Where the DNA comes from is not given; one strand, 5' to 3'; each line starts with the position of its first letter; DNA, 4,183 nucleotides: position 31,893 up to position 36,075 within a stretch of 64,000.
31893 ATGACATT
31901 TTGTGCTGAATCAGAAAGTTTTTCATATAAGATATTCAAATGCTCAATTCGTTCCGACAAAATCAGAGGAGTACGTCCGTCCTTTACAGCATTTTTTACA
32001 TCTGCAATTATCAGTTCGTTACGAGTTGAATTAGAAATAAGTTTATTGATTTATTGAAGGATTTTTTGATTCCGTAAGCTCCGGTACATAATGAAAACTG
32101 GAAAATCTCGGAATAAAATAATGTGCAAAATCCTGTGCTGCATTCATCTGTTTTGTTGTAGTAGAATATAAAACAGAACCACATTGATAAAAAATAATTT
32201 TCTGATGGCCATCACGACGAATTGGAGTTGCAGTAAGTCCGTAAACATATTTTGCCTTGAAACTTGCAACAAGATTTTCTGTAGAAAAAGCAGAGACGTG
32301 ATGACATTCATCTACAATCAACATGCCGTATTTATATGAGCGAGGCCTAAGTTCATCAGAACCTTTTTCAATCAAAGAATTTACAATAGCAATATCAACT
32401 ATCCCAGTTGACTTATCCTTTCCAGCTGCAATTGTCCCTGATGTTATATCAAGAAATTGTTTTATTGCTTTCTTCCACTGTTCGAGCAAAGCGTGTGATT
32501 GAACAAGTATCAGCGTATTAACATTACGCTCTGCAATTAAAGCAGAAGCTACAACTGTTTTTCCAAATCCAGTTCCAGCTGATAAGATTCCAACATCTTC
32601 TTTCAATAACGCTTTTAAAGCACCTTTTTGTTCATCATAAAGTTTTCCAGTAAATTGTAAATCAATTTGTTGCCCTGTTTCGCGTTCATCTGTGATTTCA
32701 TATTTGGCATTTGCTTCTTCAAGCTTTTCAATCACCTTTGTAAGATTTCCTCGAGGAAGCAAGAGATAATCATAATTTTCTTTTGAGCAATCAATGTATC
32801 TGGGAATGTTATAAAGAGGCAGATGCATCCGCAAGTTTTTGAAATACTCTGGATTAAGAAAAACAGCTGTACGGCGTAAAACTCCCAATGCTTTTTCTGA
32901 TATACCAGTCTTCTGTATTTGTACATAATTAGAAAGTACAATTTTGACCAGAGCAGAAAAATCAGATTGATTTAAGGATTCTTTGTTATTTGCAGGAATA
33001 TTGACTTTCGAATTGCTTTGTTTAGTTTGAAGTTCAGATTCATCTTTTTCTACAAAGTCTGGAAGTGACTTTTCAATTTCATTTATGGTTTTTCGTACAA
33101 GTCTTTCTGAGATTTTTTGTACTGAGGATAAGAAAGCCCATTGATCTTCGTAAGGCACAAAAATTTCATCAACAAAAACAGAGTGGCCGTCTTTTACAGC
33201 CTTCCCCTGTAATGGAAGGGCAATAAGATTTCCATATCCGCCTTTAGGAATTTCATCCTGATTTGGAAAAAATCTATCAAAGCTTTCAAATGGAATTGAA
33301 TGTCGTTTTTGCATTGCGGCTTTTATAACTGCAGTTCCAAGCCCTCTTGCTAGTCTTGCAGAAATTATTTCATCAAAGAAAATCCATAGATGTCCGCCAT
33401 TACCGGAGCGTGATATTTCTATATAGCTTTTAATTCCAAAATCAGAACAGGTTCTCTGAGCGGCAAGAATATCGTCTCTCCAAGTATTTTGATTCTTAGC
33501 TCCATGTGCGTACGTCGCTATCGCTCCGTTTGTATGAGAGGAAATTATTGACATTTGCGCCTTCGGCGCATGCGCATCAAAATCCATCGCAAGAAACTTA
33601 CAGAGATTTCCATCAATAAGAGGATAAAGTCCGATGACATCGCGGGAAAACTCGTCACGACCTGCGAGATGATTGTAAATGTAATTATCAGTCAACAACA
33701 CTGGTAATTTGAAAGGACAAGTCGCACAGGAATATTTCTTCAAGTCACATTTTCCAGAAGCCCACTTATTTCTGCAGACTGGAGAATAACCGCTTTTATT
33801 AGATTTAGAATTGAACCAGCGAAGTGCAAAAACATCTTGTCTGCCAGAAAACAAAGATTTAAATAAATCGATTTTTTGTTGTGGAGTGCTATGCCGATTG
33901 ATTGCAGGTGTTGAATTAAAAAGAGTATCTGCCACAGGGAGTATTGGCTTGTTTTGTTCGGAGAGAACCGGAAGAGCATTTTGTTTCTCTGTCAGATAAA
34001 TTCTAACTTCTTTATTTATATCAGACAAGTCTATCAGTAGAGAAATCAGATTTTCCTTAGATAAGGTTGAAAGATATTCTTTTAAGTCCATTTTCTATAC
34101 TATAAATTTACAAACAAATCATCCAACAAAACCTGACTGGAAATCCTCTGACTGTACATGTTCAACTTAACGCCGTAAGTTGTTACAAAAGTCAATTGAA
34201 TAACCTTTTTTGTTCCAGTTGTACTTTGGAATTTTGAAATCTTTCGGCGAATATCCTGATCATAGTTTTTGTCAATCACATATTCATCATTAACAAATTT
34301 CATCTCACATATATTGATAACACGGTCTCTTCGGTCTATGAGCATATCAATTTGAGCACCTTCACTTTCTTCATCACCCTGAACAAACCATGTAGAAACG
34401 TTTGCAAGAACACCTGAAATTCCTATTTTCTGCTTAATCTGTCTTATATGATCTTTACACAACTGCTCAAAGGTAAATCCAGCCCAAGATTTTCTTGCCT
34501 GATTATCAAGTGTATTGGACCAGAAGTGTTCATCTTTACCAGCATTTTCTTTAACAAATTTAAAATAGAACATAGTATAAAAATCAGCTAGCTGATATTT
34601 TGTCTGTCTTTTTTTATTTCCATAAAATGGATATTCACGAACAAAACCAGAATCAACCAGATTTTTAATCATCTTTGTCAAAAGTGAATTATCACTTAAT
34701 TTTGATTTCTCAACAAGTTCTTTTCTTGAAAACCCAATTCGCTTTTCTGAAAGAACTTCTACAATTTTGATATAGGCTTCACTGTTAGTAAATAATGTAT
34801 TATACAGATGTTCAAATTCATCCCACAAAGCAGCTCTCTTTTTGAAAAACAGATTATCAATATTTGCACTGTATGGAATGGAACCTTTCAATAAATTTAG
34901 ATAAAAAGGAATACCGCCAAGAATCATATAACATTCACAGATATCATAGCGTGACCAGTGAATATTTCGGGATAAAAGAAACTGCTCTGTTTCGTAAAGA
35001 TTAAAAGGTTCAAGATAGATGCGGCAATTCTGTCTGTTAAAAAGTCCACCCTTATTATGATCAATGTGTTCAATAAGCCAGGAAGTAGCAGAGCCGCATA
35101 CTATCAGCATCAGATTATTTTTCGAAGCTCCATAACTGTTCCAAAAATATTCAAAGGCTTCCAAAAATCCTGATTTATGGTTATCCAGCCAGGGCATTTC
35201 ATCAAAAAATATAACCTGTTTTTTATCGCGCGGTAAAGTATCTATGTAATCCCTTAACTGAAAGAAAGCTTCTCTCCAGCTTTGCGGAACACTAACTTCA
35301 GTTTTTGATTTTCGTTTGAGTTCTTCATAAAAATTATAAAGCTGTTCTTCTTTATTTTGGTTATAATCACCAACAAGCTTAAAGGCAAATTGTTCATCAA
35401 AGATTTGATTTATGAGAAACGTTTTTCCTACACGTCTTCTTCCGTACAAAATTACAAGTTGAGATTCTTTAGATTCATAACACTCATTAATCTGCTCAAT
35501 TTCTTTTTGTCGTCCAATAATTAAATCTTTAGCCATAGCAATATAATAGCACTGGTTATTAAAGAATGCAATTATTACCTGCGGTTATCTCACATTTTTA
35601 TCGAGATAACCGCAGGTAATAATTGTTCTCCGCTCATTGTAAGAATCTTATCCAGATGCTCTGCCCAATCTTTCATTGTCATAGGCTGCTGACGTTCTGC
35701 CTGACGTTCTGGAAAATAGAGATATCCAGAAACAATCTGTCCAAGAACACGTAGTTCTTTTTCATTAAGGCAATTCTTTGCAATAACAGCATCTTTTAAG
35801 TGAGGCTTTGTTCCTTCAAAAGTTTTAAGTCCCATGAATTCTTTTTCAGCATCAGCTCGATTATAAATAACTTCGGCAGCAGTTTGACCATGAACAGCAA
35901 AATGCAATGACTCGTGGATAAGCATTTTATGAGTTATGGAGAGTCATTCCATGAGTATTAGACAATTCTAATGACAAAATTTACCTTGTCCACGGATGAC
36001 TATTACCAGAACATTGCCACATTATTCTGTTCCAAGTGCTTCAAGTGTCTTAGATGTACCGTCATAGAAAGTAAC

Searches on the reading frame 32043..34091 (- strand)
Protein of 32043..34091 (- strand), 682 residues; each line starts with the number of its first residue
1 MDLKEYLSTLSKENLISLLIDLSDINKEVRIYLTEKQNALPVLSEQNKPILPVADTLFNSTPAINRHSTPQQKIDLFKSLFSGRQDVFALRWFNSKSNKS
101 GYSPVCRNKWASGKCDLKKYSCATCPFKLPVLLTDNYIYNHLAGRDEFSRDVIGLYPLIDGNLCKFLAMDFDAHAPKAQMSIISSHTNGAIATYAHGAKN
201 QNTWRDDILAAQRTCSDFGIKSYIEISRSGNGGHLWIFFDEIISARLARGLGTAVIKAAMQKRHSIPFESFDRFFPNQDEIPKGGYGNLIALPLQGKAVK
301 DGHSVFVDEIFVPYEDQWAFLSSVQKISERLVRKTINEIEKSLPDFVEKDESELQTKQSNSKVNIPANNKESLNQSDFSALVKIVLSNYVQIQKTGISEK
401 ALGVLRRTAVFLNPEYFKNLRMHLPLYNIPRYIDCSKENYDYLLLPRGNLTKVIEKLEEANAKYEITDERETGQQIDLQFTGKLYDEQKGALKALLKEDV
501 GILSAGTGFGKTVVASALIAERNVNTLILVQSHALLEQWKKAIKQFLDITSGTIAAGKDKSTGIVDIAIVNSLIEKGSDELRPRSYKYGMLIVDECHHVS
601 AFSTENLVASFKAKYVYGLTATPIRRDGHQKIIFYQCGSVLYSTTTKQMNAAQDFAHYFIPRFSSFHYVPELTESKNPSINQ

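Call 6: search_protein_families(library=pfam, proteins=[window:32043-34091:-], max_evalue=0.01)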
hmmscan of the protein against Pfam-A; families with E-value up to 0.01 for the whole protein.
window:32043-34091:- (682 aa): 7 families
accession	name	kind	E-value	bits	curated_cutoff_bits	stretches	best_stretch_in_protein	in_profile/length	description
PF22548.2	AEP-TOTE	-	7.6e-87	291.1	27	1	72-333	1-228/230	TOTE conflict system, Archaeo-Eukaryotic Primase domain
PF04851.21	ResIII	-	6.1e-22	78.7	22.5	1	483-625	3-164/164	Type III restriction enzyme, res subunit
PF00270.35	DEAD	-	1.2e-09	38.5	26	1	487-624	3-161/167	DEAD/DEAH box helicase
PF00176.29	SNF2-rel_dom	-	1.1e-05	25.1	24.9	1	500-629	19-169/290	SNF2-related domain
PF13245.12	AAA_19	-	3e-05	24.6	25.1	1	488-612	1-115/134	AAA domain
PF13604.12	AAA_30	-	0.00026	21.2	27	1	484-612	2-113/191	AAA domain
PF07652.20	Flavi_DEAD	-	0.0026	18.2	21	1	505-603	11-111/148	Flavivirus DEAD domain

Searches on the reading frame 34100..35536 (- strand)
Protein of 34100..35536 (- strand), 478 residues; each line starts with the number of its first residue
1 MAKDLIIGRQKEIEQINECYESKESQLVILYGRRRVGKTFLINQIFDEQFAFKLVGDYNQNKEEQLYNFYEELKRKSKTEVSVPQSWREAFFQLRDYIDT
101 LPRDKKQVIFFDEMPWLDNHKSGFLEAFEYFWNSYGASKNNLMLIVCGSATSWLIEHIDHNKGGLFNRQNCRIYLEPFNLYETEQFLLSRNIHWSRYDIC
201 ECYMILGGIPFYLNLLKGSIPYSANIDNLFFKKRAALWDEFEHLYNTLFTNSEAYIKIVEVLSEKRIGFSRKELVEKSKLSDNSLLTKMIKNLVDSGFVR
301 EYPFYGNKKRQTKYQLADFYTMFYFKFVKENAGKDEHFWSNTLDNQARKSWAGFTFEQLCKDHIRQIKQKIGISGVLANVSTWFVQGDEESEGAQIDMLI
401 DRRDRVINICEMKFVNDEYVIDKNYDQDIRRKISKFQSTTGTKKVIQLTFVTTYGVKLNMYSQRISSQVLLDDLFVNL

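Call 6: search_protein_families(library=pfam, proteins=[window:34100-35536:-], max_evalue=0.01)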
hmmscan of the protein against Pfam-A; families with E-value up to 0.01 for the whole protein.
window:34100-35536:- (478 aa): 5 families
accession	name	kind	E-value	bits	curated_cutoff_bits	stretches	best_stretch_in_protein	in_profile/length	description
PF01637.24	ATPase_2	-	2.6e-19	70.4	33.2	1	9-215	4-224/225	ATPase domain predominantly from Archaea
PF13173.12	AAA_14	-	4.1e-09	37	27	1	26-161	3-110/129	AAA domain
PF13191.12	AAA_16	-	3.1e-08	34.7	32.6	1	7-127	3-154/167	AAA ATPase domain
PF13401.12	AAA_22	-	1e-07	32.8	27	1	24-149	4-123/130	AAA domain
PF03008.20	DUF234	-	0.0013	19.6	22.5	1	324-416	1-91/100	Archaea bacterial proteins of unknown function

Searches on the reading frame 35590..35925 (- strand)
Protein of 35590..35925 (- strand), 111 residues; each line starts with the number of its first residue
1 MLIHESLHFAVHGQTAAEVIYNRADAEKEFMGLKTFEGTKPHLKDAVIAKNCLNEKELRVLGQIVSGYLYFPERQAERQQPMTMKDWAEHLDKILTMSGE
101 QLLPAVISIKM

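Call 6: search_protein_families(library=pfam, proteins=[window:35590-35925:-], max_evalue=0.01)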
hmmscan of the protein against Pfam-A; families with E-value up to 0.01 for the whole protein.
window:35590-35925:- (111 aa): 1 family
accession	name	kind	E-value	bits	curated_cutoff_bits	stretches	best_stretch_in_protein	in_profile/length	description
PF13310.11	Virulence_RhuM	-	4.9e-35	121.5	33.7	1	3-105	122-224/252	Virulence protein RhuM family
